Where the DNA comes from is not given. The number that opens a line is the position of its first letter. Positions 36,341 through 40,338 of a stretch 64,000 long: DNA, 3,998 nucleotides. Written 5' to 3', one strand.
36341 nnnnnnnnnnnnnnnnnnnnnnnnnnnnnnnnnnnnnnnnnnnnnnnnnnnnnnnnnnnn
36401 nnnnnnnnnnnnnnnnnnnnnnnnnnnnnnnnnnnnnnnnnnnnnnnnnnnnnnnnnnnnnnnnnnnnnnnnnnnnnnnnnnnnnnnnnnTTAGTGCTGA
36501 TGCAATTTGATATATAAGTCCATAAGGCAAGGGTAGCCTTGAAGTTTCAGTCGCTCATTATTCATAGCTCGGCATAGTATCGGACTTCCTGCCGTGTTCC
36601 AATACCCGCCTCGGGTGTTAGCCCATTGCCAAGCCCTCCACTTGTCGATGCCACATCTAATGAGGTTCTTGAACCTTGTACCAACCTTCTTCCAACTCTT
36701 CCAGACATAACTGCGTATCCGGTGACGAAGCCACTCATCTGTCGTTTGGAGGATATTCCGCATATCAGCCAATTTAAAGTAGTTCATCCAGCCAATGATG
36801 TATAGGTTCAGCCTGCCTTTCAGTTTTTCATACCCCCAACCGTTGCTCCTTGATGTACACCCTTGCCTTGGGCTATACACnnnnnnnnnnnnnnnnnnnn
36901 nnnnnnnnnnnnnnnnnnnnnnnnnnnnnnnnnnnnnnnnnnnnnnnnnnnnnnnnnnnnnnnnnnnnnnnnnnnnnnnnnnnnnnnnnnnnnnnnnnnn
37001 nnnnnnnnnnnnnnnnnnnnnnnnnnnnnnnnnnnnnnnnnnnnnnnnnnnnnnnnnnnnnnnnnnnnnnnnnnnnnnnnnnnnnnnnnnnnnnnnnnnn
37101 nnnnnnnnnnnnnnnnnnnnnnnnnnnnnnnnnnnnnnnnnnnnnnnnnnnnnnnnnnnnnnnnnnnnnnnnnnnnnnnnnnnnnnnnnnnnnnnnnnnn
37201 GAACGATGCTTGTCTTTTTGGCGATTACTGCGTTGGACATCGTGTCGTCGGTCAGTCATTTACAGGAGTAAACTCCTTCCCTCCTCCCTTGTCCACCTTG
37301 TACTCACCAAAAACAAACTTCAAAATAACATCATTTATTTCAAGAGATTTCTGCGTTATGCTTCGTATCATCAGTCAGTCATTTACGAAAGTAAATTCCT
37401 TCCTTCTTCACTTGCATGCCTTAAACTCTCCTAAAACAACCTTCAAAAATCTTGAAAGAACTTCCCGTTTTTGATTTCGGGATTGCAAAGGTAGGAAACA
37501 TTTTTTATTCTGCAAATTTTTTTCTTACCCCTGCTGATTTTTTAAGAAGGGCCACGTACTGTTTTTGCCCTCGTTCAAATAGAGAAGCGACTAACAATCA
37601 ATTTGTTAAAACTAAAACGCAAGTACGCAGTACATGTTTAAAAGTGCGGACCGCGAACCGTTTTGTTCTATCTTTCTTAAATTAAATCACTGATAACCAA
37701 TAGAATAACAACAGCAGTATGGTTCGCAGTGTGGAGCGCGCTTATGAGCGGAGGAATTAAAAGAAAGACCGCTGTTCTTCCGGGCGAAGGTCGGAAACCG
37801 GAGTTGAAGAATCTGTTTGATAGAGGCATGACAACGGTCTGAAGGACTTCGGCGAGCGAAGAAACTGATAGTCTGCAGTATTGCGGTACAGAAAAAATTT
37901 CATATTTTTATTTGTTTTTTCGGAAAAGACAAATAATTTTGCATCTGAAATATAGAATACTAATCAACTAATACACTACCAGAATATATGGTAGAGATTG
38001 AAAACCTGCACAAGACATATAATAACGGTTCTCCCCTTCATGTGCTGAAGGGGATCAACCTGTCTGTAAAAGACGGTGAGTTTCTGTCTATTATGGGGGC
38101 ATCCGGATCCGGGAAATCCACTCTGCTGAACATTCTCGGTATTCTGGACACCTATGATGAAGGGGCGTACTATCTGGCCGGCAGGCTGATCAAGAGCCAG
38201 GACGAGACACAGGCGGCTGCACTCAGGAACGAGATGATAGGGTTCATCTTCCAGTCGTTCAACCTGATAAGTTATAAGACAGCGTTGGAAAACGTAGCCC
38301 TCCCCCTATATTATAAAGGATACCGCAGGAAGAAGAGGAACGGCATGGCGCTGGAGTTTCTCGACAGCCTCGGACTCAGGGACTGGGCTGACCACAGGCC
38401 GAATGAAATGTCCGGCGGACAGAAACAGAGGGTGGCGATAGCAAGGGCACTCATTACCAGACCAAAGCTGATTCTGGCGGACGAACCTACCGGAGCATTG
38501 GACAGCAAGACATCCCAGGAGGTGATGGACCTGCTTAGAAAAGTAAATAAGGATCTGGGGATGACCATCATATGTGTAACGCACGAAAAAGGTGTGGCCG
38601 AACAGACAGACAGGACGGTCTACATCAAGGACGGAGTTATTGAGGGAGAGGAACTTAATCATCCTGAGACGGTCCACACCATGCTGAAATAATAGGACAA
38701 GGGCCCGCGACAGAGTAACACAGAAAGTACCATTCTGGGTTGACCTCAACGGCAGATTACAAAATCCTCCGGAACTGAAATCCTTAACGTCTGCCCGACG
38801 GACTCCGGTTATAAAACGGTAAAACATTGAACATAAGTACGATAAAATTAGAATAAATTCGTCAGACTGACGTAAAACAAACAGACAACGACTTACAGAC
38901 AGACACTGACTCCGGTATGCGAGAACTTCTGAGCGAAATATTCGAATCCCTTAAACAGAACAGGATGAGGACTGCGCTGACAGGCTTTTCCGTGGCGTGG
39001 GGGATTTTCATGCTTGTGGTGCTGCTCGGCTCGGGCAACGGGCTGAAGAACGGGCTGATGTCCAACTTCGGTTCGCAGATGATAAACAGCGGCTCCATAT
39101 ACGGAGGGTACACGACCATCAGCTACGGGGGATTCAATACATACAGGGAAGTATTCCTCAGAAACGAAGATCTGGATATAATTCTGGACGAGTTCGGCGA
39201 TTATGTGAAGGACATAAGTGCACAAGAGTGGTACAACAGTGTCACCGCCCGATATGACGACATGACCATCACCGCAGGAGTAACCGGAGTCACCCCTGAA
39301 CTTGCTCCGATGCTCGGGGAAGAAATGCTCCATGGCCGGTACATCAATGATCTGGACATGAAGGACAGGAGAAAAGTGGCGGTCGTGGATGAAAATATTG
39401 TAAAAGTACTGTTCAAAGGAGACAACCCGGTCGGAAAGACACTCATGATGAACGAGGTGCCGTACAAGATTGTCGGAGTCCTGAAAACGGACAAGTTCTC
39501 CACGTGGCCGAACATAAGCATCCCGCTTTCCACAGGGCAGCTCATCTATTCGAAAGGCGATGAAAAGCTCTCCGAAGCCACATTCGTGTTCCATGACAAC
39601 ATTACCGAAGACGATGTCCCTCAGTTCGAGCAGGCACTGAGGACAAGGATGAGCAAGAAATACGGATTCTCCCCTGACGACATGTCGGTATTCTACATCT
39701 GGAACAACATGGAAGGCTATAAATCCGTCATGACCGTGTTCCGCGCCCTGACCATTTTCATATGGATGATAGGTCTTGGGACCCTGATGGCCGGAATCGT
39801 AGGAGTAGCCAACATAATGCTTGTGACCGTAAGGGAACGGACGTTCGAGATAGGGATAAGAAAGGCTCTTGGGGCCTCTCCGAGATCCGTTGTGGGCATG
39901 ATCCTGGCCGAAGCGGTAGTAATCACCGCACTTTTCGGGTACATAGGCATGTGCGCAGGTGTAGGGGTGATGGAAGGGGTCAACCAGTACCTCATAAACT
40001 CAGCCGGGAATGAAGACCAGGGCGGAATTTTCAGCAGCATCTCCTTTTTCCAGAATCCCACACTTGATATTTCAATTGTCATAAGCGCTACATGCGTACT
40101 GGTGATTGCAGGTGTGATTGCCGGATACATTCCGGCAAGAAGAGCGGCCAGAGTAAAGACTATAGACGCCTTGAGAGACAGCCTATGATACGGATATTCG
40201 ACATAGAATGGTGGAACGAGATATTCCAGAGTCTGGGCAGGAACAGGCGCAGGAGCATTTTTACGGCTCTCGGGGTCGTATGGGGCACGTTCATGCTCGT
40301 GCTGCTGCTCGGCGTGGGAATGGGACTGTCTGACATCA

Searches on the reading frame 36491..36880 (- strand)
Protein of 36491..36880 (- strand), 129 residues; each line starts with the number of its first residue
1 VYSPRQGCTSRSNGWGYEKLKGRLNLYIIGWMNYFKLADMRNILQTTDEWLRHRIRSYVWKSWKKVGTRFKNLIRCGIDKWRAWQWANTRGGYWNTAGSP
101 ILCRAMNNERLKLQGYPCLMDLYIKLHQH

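Call 10: search_protein_families(library=pfam, proteins=[window:36491-36880:-], max_evalue=0.01)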
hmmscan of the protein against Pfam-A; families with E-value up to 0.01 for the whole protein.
window:36491-36880:- (129 aa): 1 family
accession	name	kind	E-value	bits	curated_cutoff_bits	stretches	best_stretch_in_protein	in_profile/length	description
PF08388.16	GIIM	-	1.2e-16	60.9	23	1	8-76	11-79/80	Group II intron, maturase-specific domain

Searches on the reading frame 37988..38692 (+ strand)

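Call 10: search_protein_families(library=pfam, proteins=[window:37988-38692:+], max_evalue=0.01)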
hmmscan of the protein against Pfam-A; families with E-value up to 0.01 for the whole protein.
window:37988-38692:+ (234 aa): 4 families
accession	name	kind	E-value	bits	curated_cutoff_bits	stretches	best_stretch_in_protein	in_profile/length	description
PF00005.33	ABC_tran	-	1.8e-31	110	25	1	20-168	1-136/137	ABC transporter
PF02463.25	SMC_N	-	4.7e-08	33.2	40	1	31-213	25-211/220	RecF/RecN/SMC N terminal domain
PF13304.12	AAA_21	-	1.5e-07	32.2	27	1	34-75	3-33/304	AAA domain, putative AbiEii toxin, Type IV TA system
PF13555.12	AAA_29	-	0.0016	18.6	27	1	30-47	23-39/61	P-loop containing region of AAA domain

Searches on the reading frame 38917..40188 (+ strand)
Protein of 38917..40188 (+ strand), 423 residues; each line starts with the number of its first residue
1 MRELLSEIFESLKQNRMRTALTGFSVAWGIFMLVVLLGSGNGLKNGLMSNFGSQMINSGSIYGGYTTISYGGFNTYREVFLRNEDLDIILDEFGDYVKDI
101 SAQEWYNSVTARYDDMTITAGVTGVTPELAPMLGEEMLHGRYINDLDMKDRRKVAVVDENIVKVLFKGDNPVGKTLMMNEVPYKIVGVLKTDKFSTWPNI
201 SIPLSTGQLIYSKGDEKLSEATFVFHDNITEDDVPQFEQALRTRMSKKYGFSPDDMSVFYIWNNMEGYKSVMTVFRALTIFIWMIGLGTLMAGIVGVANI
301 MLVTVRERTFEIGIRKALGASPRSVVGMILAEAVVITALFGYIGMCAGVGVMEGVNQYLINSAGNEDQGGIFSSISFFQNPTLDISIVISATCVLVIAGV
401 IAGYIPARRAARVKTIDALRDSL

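Call 10: search_protein_families(library=pfam, proteins=[window:38917-40188:+], max_evalue=0.01)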
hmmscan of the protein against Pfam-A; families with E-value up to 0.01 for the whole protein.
window:38917-40188:+ (423 aa): 2 families
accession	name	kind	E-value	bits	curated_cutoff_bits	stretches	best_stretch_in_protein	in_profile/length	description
PF12704.14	MacB_PCD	-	1.6e-24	87.8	27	1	19-219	1-185/207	MacB-like periplasmic core domain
PF02687.27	FtsX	-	2.3e-13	50.7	25.5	1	284-412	2-117/120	FtsX-like permease C-terminal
